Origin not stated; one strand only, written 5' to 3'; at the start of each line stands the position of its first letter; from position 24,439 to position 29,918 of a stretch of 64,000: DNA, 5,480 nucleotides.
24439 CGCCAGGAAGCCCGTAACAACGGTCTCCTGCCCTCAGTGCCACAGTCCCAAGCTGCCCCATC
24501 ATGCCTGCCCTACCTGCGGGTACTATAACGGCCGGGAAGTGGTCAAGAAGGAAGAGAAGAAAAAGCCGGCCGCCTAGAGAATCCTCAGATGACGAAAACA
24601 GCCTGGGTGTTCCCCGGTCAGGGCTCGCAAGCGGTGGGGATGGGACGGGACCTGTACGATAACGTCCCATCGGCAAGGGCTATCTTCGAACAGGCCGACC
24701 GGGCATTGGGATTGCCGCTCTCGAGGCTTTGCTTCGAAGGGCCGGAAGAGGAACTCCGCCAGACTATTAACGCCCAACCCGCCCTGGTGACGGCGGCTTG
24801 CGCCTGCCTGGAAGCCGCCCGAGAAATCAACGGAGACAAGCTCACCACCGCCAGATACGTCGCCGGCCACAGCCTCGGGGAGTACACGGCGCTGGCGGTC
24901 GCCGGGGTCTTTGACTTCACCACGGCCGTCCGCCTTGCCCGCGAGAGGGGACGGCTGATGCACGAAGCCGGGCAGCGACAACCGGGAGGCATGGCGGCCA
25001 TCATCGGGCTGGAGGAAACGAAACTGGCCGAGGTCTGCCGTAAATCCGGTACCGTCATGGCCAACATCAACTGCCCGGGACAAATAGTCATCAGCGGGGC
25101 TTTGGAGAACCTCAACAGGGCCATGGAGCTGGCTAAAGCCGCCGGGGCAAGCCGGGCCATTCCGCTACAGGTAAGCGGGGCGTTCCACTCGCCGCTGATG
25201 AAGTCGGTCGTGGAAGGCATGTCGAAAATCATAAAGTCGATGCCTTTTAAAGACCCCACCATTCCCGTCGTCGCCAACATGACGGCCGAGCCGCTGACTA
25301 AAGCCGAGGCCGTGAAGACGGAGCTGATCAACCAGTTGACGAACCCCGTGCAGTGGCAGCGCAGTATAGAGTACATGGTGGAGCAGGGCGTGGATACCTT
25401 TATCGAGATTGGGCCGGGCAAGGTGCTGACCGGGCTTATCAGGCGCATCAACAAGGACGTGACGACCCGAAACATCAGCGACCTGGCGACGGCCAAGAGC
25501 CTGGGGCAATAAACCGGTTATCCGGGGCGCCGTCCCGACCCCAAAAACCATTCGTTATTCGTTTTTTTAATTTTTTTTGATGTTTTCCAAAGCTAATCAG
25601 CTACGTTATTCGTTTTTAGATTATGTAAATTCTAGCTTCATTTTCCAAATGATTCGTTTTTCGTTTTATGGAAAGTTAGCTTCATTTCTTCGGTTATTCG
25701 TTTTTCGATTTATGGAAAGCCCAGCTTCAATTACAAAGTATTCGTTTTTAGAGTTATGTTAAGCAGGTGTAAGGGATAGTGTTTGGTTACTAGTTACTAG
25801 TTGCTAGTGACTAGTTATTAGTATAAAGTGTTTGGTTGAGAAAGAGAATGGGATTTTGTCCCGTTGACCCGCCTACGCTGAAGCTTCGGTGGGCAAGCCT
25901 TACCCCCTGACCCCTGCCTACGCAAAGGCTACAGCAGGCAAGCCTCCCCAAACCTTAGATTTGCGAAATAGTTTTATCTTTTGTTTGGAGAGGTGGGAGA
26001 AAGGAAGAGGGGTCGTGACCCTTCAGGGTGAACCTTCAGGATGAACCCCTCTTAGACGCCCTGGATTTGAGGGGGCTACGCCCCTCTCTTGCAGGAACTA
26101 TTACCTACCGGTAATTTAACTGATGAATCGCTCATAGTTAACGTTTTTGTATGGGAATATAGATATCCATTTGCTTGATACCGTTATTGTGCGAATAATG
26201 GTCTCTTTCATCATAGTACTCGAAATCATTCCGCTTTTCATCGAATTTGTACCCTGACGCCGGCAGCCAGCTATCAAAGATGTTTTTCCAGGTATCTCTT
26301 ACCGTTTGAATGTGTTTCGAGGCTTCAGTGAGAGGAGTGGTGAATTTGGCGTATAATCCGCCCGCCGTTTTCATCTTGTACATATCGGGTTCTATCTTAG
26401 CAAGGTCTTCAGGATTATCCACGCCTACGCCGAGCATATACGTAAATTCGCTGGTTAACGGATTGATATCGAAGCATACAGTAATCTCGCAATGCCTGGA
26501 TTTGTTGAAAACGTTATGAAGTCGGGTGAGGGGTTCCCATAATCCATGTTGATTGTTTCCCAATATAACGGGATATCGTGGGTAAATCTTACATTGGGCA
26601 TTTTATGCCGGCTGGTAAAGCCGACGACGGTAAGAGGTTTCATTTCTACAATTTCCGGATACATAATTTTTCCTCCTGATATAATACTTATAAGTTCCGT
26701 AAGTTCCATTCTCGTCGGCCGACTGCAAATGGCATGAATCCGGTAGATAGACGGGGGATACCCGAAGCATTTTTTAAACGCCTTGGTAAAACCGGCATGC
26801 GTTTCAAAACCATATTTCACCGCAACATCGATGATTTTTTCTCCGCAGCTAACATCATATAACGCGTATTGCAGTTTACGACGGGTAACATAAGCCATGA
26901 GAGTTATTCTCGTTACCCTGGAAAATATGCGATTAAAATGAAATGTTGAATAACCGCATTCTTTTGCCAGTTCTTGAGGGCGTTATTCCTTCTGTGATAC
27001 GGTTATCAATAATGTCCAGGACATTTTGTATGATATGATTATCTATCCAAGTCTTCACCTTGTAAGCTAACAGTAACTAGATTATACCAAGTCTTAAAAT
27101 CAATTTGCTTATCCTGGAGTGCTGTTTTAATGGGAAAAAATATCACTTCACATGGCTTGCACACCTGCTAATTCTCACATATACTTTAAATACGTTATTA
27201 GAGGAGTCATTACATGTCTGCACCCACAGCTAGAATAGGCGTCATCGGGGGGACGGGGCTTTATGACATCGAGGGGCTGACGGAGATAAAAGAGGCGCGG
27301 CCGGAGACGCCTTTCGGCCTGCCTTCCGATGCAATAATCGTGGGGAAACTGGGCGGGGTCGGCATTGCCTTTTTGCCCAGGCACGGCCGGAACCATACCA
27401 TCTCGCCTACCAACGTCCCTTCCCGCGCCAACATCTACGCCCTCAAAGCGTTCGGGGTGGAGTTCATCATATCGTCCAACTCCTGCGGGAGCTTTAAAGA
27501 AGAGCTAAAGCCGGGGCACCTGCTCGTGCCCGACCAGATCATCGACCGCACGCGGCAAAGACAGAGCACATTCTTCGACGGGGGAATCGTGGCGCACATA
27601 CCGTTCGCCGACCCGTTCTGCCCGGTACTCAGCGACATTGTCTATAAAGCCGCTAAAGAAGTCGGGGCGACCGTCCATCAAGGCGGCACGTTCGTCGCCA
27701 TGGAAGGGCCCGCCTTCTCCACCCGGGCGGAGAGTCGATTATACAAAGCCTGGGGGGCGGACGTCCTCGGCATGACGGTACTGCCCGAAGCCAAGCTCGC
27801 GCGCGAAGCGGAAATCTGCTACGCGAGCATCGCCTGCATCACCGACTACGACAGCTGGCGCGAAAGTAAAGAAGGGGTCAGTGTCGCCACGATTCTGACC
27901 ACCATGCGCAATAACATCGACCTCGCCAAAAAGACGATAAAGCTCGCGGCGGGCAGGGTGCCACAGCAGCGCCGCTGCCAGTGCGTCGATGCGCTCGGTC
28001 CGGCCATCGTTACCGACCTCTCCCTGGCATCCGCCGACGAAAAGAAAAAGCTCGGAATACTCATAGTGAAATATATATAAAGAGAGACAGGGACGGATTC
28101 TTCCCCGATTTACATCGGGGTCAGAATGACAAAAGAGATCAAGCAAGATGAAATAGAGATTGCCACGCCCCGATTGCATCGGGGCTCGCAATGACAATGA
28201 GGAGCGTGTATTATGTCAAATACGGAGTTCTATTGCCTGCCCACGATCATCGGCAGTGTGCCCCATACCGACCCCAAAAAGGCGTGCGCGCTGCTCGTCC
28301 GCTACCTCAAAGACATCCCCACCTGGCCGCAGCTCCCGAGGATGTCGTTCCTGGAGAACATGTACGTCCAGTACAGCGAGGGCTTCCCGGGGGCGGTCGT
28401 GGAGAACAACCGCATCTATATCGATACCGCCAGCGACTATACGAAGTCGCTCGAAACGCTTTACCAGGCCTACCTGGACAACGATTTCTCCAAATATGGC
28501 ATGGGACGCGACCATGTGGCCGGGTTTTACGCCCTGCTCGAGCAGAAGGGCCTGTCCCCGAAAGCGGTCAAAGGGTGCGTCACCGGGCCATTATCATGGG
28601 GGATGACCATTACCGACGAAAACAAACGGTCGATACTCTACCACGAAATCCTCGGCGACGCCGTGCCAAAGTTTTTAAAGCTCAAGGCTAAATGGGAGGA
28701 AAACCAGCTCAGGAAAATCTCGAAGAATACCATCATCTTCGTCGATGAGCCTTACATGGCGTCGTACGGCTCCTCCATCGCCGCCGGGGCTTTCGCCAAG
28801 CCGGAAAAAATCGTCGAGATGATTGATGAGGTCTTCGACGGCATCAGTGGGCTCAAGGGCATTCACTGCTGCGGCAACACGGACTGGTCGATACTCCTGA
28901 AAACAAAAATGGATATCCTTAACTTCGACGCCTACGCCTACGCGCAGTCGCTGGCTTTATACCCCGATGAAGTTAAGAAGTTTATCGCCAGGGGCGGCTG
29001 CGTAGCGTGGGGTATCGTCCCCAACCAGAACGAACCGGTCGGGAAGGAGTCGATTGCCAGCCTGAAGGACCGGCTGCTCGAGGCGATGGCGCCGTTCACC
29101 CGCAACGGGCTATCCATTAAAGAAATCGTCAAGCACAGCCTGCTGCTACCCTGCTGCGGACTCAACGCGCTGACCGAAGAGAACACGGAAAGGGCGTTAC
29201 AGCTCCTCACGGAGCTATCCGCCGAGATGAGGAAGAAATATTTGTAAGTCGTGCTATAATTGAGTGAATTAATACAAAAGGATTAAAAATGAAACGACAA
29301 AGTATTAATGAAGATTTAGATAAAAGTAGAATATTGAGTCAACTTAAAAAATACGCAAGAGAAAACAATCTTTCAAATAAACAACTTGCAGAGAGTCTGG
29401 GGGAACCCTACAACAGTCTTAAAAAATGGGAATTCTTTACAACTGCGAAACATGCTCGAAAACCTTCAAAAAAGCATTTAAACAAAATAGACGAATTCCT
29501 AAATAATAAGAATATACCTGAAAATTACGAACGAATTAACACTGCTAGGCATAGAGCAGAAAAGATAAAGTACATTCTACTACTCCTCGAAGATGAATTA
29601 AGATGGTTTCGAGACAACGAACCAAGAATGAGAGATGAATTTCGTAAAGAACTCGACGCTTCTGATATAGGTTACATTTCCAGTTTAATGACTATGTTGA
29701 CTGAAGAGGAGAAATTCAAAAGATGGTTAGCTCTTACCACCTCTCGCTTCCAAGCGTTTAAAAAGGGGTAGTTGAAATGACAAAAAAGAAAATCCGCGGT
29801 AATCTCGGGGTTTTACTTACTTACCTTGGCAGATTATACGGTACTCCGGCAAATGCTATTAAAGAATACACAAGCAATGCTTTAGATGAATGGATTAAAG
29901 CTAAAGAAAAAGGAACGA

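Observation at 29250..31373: AT-rich two-gene islet: HTH protein plus GHKL-type ATPase, a candidate uncharacterised conflict/defence module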

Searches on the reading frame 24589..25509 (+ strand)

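Call 87: search_protein_families(library=pfam, proteins=[window:24589-25509:+], max_evalue=0.001)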
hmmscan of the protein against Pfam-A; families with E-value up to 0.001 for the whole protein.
window:24589-25509:+ (307 aa): 1 family
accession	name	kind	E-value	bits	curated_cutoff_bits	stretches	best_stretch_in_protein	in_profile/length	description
PF00698.26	Acyl_transf_1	-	1.3e-42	146.9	32.7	1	6-300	2-286/319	Acyl transferase domain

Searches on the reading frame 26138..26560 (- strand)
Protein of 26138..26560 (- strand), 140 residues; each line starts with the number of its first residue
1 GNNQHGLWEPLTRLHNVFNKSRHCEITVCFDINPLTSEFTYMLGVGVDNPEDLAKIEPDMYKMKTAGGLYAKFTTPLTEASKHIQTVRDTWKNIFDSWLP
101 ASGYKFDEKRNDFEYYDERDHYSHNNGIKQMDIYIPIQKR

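Call 87: search_protein_families(library=pfam, proteins=[window:26138-26560:-], max_evalue=0.001)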
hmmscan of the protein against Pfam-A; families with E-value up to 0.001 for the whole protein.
window:26138-26560:- (140 aa): 2 families
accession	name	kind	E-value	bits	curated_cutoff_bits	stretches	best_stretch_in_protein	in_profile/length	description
PF14526.11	Cass2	-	3.8e-14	53.6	27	1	11-137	35-150/150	Integron-associated effector binding protein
PF06445.20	GyrI-like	-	8.9e-14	52.5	26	1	27-137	52-154/155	GyrI-like small molecule binding domain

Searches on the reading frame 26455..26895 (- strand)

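Call 87: search_protein_families(library=pfam, proteins=[window:26455-26895:-], max_evalue=0.001)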
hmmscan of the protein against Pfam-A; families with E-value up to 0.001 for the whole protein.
window:26455-26895:- (146 aa): 1 family
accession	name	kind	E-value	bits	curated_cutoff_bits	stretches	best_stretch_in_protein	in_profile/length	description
PF12833.13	HTH_18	-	5.5e-09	36.6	33.6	1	1-52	26-78/80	Helix-turn-helix domain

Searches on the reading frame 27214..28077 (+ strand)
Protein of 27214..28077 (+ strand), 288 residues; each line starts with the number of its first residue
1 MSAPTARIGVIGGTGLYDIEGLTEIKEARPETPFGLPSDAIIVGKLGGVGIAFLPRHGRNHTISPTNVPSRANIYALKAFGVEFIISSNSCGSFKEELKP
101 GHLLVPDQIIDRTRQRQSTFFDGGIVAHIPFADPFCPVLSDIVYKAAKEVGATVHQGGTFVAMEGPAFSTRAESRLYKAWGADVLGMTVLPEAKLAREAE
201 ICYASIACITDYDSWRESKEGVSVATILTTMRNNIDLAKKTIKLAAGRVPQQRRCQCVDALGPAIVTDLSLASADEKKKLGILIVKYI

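Call 87: search_protein_families(library=pfam, proteins=[window:27214-28077:+], max_evalue=0.001)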
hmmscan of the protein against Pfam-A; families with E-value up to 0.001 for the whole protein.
window:27214-28077:+ (288 aa): 1 family
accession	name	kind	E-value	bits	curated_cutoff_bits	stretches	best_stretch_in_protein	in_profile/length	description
PF01048.26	PNP_UDP_1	-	7.7e-48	163.4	25.1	1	7-234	1-220/233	Phosphorylase superfamily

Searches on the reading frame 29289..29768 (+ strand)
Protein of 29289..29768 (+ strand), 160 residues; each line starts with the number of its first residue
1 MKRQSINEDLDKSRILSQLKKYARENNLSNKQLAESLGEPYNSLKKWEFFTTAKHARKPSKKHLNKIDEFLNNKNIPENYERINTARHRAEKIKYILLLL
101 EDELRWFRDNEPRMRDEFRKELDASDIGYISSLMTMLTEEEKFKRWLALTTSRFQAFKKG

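Call 3: search_protein_families(library=pfam, proteins=[window:29289-29768:+], max_evalue=1)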
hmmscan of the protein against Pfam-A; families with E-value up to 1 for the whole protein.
window:29289-29768:+ (160 aa): 3 families
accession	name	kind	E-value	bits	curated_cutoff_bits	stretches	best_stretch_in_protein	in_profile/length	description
PF01381.28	HTH_3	-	0.00056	20.3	23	1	19-48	1-30/55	Helix-turn-helix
PF00784.22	MyTH4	-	0.062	14.1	27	1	31-90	24-71/105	MyTH4 domain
PF20776.3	SLS1_N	-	0.066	14.2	24.4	1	5-67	30-69/97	SLS1 protein N-terminal domain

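Call 4: search_protein_families(library=padloc, proteins=[window:29289-29768:+], max_evalue=1)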
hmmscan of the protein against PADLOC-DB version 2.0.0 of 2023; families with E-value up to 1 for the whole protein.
window:29289-29768:+ (160 aa): 0 families

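Call 5: search_protein_families(library=ncbifam, proteins=[window:29289-29768:+], max_evalue=1)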
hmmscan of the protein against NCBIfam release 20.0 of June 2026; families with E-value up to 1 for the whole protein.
window:29289-29768:+ (160 aa): 2 families
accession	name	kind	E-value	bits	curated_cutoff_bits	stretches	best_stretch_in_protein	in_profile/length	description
NF058610.1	epi_export_YydI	equivalog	0.016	14.9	240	1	43-103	74-132/209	YydI family epipeptide exporter ATP-binding subunit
NF041951.1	phage_RstR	subfamily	0.02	15.2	80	1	17-72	5-55/108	RstR family transcriptional repressor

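Call 26: find_homologous_proteins(query=window:29289-29768:+)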
Query window:29289-29768:+ (160 aa): 127 proteins with E <= 0.001 among 182 candidates; the best 120 are listed.
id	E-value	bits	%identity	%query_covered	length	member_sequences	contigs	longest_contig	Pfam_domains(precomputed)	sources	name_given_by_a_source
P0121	9.3e-98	343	100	100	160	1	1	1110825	-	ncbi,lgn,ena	-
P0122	5.9e-70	252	75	99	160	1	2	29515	-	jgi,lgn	jgi:hypothetical protein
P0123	9.3e-69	248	73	99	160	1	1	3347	-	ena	-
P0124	2.6e-68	247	71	99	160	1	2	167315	-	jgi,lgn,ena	-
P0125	2.2e-65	237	76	90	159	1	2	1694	-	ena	-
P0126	4.1e-63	230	73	91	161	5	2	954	-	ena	-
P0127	1.0e-62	229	72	92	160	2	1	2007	-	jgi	jgi:transcriptional regulator with XRE-family HTH domain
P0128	2.7e-62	227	73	91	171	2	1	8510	-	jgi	-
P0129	5.6e-62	226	71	91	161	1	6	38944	-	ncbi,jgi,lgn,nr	ncbi:MAG: hypothetical protein FJ006_05485 [Chloroflexi bacterium]|nr:hypothetical protein [Chlorofl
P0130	9.7e-61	222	67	99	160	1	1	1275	-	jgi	jgi:hypothetical protein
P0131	1.2e-60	222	72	91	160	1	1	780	-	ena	-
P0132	1.7e-60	222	71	91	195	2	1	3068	-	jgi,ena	-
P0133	3.7e-60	221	67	96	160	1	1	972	PF01381.29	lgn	-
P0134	1.0e-59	219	68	91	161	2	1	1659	-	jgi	-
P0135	1.2e-59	219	70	91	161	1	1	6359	-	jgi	jgi:hypothetical protein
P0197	2.3e-48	182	63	91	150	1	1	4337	PF01381.29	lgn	-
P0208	2.5e-46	176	59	91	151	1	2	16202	PF01381.29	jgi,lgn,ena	-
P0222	1.6e-42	163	57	91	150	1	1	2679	PF01381.29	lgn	-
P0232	3.2e-32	130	36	92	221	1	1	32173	PF01381.29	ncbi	-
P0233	6.3e-32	129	48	91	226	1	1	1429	PF01381.29,PF13443.13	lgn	-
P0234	9.0e-32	128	35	92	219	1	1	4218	PF01381.29,PF13560.13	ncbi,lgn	-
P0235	3.7e-30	123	44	81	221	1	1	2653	PF01381.29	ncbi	-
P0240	1.3e-28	118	43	92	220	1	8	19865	PF01381.29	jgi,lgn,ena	-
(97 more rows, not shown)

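Call 40: predict_structure(alignment_id=A3)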
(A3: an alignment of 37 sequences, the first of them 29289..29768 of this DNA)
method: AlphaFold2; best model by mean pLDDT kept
length: 160 residues; sequences in the alignment: 37
mean_pLDDT: 72.1   pTM: 0.42
mean pLDDT of the five models: 72.1, 70.5, 70.2, 69.0, 66.7
residues with pLDDT >= 90: 1; 70-90: 96; 50-70: 49; < 50: 14
segments of 3 or more residues with pLDDT < 50: 1-6, 153-160
pLDDT, mean of each block of 10 residues (from residue 1): 49 80 84 87 83 80 85 66 68 72 78 82 69 65 61 44
secondary structure, 60 per line:
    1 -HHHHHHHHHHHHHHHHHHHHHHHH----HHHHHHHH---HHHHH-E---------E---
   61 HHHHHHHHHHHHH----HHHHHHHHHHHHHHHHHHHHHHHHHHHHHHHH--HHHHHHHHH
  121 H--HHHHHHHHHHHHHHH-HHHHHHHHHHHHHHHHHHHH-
elements in order: H2-25 H30-37 H41-45 H61-73 H78-109 H112-121 H124-138 H140-159

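Call 45: fold_search(model_id=the predicted structure, library=pdb)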
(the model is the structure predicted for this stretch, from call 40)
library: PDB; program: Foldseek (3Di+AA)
matches with E <= 10: 230; with E <= 0.001: 0
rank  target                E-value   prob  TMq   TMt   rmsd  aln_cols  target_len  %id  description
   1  1b0n_A                1.9e-01  0.75  0.27  0.39  13.1       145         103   17  SINR PROTEIN/SINI PROTEIN COMPLEX (released 1999-01-13)
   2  8tac_A                2.4e-01  0.98  0.30  0.63   2.9        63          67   30  Designed DNA binding protein (released 2024-08-28)
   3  8tac_B                3.3e-01  0.96  0.30  0.62   3.2        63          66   28  Designed DNA binding protein (released 2024-08-28)
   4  3zkc_B                3.9e-01  0.91  0.27  0.59   3.1        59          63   25  Crystal structure of the master regulator for biofilm formation SinR in complex with DNA. (released 2013-03-06)
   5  7o81_AU               4.4e-01  0.93  0.27  0.38   2.7        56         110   18  Rabbit 80S ribosome colliding in another ribosome stalled by the SARS-CoV-2 pseudoknot (released 2021-06-02)
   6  3f51_B                4.7e-01  0.77  0.31  0.45   5.7        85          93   14  Crystal Structure of the clp gene regulator ClgR from Corynebacterium glutamicum (released 2008-11-18)
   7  3op9                  5.0e-01  0.38  0.25  0.35  13.5       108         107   18  Crystal structure of transcriptional regulator from Listeria innocua (released 2010-09-15)
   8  8ezt_C                5.3e-01  0.87  0.27  0.54   3.1        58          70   21  Crystal structure of HipB(Lp) from Legionella pneumophila (released 2023-09-27)
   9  3qq6_A                5.3e-01  0.85  0.26  0.53   3.6        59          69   27  The N-terminal DNA binding domain of SinR from Bacillus subtilis (released 2011-06-15)
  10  2b5a_C                7.1e-01  0.82  0.28  0.52   3.4        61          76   23  C.BclI, Control Element of the BclI Restriction-Modification System (released 2006-01-03)
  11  4i6u_B                7.1e-01  0.80  0.31  0.55   4.5        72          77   15  Crystal Structure of a Y37F mutant of the Restriction-Modification Controller Protein C.Esp1396I (released 2013-11-13)
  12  2b5a_B                7.6e-01  0.82  0.28  0.52   3.3        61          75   23  C.BclI, Control Element of the BclI Restriction-Modification System (released 2006-01-03)
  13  7t5u                  7.6e-01  0.72  0.26  0.52   3.3        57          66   21  Structure of E. coli MS115-1 CapH N-terminal domain (released 2022-09-14)
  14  8ezt_B                8.0e-01  0.77  0.28  0.55   3.3        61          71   21  Crystal structure of HipB(Lp) from Legionella pneumophila (released 2023-09-27)
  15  3eus_A                8.0e-01  0.66  0.29  0.48   4.6        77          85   21  The crystal structure of the DNA binding protein from Silicibacter pomeroyi (released 2008-11-25)
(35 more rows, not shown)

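Call 90: search_protein_families(library=phrogs, proteins=[window:29289-29768:+], max_evalue=0.01)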
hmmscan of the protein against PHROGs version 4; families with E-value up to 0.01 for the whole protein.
window:29289-29768:+ (160 aa): 3 families
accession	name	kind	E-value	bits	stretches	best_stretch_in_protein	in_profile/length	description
phrog_4779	-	transcription regulation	0.00012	23.5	1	18-84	6-66/98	transcriptional regulator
phrog_2081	-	DNA, RNA and nucleotide metabolism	0.00064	20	1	16-77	215-277/433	HNH endonuclease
phrog_8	-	transcription regulation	0.00091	19.8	1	15-114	77-222/346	transcriptional regulator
